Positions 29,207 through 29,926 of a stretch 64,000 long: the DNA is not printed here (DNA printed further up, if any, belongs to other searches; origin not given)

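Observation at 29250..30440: Low-GC single-gene island: a RelA/SpoT (toxSAS-like) synthetase domain fused to an unknown ~140-aa C-terminal domain, wedged between recG and argS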

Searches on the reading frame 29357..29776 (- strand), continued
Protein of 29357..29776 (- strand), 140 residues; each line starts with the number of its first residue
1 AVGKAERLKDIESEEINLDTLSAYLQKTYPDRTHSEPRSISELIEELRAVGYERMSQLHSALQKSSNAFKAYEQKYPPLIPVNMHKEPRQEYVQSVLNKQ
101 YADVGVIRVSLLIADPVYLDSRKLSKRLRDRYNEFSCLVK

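Call 78: search_protein_families(library=padloc, proteins=[window:29357-29776:-, P0254, P0224, P0255, P0158, P0152], max_evalue=0.01)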
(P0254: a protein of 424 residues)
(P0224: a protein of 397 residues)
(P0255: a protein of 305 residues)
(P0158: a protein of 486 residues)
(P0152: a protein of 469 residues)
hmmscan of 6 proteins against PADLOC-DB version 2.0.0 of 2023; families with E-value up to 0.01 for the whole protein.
window:29357-29776:- (140 aa): 0 families

P0254 (424 aa): 7 families
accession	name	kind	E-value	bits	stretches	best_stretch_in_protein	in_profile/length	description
PDLC05005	PDC-S35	-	5.8e-21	73.4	1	27-191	109-259/264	-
PDLC05003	PDC-S35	-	9.8e-17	59.3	1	5-190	57-236/245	-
PDLC05007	PDC-S35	-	3.2e-15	54.5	1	5-191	103-274/278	-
PDLC05004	PDC-S35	-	4.4e-15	54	1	19-191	102-261/265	-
PDLC05006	PDC-S35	-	2.4e-12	44.7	1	13-191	58-228/231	-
PDLC00732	Effector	-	0.0046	13.9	1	126-168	226-271/301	TIR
PDLC00731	Effector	-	0.0058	13.6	1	124-172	228-279/306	TIR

P0224 (397 aa): 9 families
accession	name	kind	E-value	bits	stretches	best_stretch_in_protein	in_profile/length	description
PDLC05005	PDC-S35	-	9.2e-20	69.5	1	95-259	109-259/264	-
PDLC05003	PDC-S35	-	1.5e-17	62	1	79-258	64-236/245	-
PDLC05007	PDC-S35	-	7.2e-14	50.1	1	80-259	107-274/278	-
PDLC05006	PDC-S35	-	9.8e-14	49.3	1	95-260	73-229/231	-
PDLC05004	PDC-S35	-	7.1e-12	43.5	1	98-259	113-261/265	-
PDLC02371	PycTIR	-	5.1e-05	20.8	1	99-252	147-273/288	-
PDLC00729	Effector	-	0.0003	18.3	1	182-246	66-130/310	TIR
PDLC00732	Effector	-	0.0022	15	1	180-253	211-286/301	TIR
PDLC00733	Effector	-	0.007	13.2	0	190-248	310-369/388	TIR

P0255 (305 aa): 4 families
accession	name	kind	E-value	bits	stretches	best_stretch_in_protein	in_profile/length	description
PDLC02367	PycC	-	1.7e-07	28.9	1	10-75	38-103/226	-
PDLC00766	PycC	-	1.6e-06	25.8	1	10-74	38-102/232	Pycsar cyclase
PDLC00734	PycC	-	0.0014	15.8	0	15-72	189-246/374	Pycsar cyclase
PDLC02370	PycC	-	0.002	15.5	1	19-75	85-141/340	-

P0158 (486 aa): 0 families

P0152 (469 aa): 0 families

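Call 79: search_protein_families(library=phrogs, proteins=[window:29357-29776:-], max_evalue=0.001)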
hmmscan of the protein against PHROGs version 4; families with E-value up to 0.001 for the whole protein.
window:29357-29776:- (140 aa): 0 families

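Call 87: find_homologous_proteins(query=P0254)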
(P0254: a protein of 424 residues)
Query P0254 (424 aa): 4521 proteins with E <= 0.001 among 8000 candidates; the best 120 are listed.
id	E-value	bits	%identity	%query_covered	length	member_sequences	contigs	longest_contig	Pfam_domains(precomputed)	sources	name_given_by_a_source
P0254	4.7e-275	930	100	100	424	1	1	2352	PF10137.15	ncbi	-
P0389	1.3e-91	326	80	44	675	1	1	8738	PF10137.15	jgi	jgi:predicted nucleotide-binding protein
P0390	1.8e-91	325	84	42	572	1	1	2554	PF10137.15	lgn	-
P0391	2.1e-91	325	79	44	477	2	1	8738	PF10137.15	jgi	jgi:predicted nucleotide-binding protein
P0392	2.4e-91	325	73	50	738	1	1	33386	PF10137.15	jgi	jgi:predicted nucleotide-binding protein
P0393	1.8e-90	322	79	44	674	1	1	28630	PF10137.15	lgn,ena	-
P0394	4.9e-90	321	81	42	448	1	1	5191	PF10137.15,PF14163.12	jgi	jgi:predicted nucleotide-binding protein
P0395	5.1e-90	321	86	41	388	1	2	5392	PF10137.15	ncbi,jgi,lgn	jgi:predicted nucleotide-binding protein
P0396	6.8e-90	320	84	40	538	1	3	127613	PF10137.15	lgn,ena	-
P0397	1.2e-89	319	85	41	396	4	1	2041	PF10137.15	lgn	-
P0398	2.6e-89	318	85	40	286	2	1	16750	PF10137.15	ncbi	-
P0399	2.7e-89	318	86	40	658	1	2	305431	PF10137.15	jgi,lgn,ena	jgi:predicted nucleotide-binding protein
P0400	3.4e-89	318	82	40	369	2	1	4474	PF10137.15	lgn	-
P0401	4.5e-89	317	76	45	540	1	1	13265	PF10137.15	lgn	-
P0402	9.9e-89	316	76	47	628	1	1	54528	PF10137.15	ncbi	-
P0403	2.9e-88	315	85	40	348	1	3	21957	PF10137.15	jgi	jgi:predicted nucleotide-binding protein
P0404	1.4e-87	313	74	48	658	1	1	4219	PF10137.15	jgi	jgi:predicted nucleotide-binding protein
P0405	3.2e-87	311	75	45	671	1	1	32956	PF10137.15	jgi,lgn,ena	jgi:predicted nucleotide-binding protein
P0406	4.0e-87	311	83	40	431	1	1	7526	PF10137.15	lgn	-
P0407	5.5e-87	311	74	44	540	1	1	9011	PF10137.15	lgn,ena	-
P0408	6.4e-87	310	81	41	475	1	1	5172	PF10137.15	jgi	jgi:predicted nucleotide-binding protein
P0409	6.6e-87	310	80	41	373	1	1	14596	PF10137.15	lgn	-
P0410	1.4e-86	309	82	40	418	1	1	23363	PF10137.15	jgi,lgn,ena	-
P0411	3.9e-86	308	74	45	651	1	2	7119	PF10137.15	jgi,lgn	jgi:predicted nucleotide-binding protein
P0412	5.6e-86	307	80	40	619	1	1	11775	PF00072.31,PF10137.15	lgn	-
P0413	8.5e-86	307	78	43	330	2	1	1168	PF10137.15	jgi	jgi:predicted nucleotide-binding protein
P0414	1.3e-85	306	71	46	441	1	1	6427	PF10137.15,PF14163.12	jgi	jgi:predicted nucleotide-binding protein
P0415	2.7e-85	305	77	43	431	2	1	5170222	PF10137.15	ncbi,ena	-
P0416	5.7e-85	304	78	42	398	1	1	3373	PF10137.15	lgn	-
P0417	1.2e-84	303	72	49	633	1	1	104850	PF10137.15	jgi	jgi:predicted nucleotide-binding protein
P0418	1.8e-84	302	71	47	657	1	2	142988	PF10137.15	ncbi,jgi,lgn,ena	ncbi:MAG TPA: nucleotide-binding protein [Pyrinomonadaceae bacterium]|jgi:predicted nucleotide-bindi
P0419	2.1e-84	302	72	46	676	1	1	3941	PF01582.26,PF13676.12,PF10137.15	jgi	jgi:predicted nucleotide-binding protein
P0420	4.1e-84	301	78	41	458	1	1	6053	PF10137.15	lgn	-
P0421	5.9e-84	301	81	40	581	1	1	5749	PF10137.15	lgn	-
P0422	8.0e-84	300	73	44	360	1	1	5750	PF10137.15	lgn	-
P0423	2.0e-83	299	77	42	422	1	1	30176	PF10137.15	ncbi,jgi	jgi:predicted nucleotide-binding protein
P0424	2.1e-83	299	80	40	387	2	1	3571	PF10137.15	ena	-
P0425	5.9e-83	297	74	44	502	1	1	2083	PF10137.15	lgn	-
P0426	7.7e-83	297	79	40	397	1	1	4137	PF10137.15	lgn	-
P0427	1.1e-82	296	79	40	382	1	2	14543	PF10137.15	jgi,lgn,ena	jgi:predicted nucleotide-binding protein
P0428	1.3e-82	296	73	44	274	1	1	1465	PF10137.15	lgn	-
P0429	1.5e-82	296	75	42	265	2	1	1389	PF10137.15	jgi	-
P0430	3.4e-82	295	78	40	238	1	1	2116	PF10137.15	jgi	jgi:predicted nucleotide-binding protein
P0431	9.9e-82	293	66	40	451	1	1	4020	PF10137.15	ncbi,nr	ncbi:nucleotide-binding protein [Acidobacteria bacterium AH-259-D05]|nr:nucleotide-binding protein [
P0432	1.1e-80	290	71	43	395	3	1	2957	PF13739.12,PF10137.15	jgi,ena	-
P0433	2.8e-80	288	70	46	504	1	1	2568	PF10137.15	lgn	-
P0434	1.2e-79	286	73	41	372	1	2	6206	PF10137.15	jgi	jgi:predicted nucleotide-binding protein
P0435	3.3e-78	282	68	45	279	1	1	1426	PF12802.14,PF10137.15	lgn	-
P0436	3.5e-78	282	67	45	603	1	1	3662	PF10137.15,PF14163.12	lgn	-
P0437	7.9e-78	280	67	43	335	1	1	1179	PF10137.15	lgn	-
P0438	1.7e-77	279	73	40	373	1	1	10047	PF10137.15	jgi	jgi:predicted nucleotide-binding protein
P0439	4.8e-77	278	73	40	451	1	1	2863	PF10137.15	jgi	-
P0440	2.3e-76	276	74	40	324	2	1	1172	PF10137.15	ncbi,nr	ncbi:MAG TPA: nucleotide-binding protein, partial [Nitrososphaera sp.]|nr:nucleotide-binding protein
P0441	2.8e-76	275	65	44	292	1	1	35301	PF10137.15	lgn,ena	-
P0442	1.3e-75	273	63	50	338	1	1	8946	PF10137.15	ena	-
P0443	1.5e-75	273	63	50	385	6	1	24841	PF10137.15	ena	-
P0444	1.7e-75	273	63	50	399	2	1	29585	PF10137.15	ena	-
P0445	3.1e-75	272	68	43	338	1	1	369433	PF10137.15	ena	-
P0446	4.4e-75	271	63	47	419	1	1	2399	PF10137.15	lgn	-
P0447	9.3e-75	270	71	40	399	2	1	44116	PF10137.15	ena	-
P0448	1.3e-74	270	71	39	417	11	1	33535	PF10137.15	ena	-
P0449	1.4e-74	270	63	46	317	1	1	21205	PF10137.15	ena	-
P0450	2.0e-74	269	55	53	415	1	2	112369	PF10137.15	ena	-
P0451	2.0e-74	269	65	43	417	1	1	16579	PF10137.15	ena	-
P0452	2.1e-74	269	70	40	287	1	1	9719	PF10137.15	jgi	jgi:predicted nucleotide-binding protein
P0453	2.3e-74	269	63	45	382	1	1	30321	PF10137.15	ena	-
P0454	2.3e-74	269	63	45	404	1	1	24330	PF10137.15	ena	-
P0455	2.4e-74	269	61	50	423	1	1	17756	PF10137.15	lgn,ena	-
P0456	2.8e-74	269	70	42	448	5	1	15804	PF10137.15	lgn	-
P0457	3.0e-74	269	64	45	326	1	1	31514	PF10137.15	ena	-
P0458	3.6e-74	268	66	42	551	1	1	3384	PF10137.15,PF10711.16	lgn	-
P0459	4.7e-74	268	62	49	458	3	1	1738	PF10137.15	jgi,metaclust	metaclust:\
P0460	5.8e-74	268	63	46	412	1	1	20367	PF10137.15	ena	-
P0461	6.4e-74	268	55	52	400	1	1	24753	PF10137.15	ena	-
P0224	7.1e-74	267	65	40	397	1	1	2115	PF10137.15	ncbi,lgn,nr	ncbi:MAG: nucleotide-binding protein [Thermodesulfobacteriota bacterium]|nr:nucleotide-binding prote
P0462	7.5e-74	267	62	48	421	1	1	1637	PF10137.15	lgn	-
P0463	8.6e-74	267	58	51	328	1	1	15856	PF10137.15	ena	-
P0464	9.1e-74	267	72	40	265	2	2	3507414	PF10137.15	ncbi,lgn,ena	-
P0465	1.1e-73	267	71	40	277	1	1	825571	PF10137.15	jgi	jgi:predicted nucleotide-binding protein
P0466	1.2e-73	267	59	50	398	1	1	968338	PF10137.15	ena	-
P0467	1.3e-73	267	68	41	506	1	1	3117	PF10137.15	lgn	-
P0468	1.4e-73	266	69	41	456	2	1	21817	PF10137.15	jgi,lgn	jgi:predicted nucleotide-binding protein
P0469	1.4e-73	266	61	46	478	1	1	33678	PF10137.15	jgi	jgi:predicted nucleotide-binding protein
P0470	1.6e-73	266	61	47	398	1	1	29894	PF10137.15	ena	-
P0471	2.0e-73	266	66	42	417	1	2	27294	PF10137.15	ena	-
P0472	2.0e-73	266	67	40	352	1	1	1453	PF10137.15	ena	-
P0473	2.2e-73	266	69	40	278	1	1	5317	PF10137.15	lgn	-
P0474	2.5e-73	266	71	39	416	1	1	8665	PF10137.15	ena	-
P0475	2.5e-73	266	62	46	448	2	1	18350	PF10137.15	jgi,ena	jgi:predicted nucleotide-binding protein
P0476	2.6e-73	266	65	43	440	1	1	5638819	PF10137.15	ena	-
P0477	3.1e-73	265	61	47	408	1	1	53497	PF10137.15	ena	-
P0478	3.8e-73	265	70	41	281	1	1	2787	PF10137.15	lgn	-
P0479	4.9e-73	265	63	46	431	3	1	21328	PF10137.15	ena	-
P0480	5.1e-73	265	62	46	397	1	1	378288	PF10137.15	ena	-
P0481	5.6e-73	264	67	41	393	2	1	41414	PF10137.15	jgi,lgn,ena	-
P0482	7.0e-73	264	67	42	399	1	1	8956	PF10137.15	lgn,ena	-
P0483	7.1e-73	264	70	39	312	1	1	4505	PF10137.15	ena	-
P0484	7.5e-73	264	67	42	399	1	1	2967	PF10137.15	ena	-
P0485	8.2e-73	264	62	47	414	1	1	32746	PF10137.15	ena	-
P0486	9.3e-73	264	67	41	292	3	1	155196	PF10137.15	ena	-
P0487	1.0e-72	264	70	40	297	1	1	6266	PF10137.15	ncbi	-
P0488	1.1e-72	264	61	48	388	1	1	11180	PF10137.15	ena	-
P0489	1.5e-72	263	67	42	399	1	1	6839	PF10137.15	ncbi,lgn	-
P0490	1.5e-72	263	67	42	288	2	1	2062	PF10137.15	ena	-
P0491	1.6e-72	263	67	42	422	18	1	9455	PF11738.14,PF13739.12,PF10137.15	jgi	jgi:predicted nucleotide-binding protein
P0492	1.6e-72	263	60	49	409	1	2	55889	PF10137.15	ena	-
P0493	1.6e-72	263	70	40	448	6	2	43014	PF10137.15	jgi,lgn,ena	jgi:predicted nucleotide-binding protein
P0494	1.8e-72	263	71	40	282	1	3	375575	PF10137.15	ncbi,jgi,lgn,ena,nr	ncbi:MAG TPA: nucleotide-binding protein [Pyrinomonadaceae bacterium]|nr:nucleotide-binding protein 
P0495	1.9e-72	263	61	45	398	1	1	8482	PF10137.15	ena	-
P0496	2.0e-72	263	67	42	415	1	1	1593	PF10137.15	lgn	-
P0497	2.1e-72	263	66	42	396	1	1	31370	PF10137.15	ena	-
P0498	2.4e-72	262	69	40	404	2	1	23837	PF10137.15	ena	-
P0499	2.5e-72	262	68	40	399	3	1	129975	PF10137.15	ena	-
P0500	3.1e-72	262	62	46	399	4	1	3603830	PF10137.15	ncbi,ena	-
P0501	3.2e-72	262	61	48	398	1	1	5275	PF10137.15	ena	-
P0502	3.3e-72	262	64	42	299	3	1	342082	PF10137.15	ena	-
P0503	3.6e-72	262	64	45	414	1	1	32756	PF10137.15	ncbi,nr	ncbi:MAG: nucleotide-binding protein [Chloroflexi bacterium]|nr:nucleotide-binding protein [Chlorofl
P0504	3.7e-72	262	64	43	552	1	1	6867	PF10137.15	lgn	-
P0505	3.9e-72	262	69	40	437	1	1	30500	PF10137.15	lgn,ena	-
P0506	4.0e-72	262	67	41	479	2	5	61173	PF10137.15,PF18864.7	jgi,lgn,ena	jgi:predicted nucleotide-binding protein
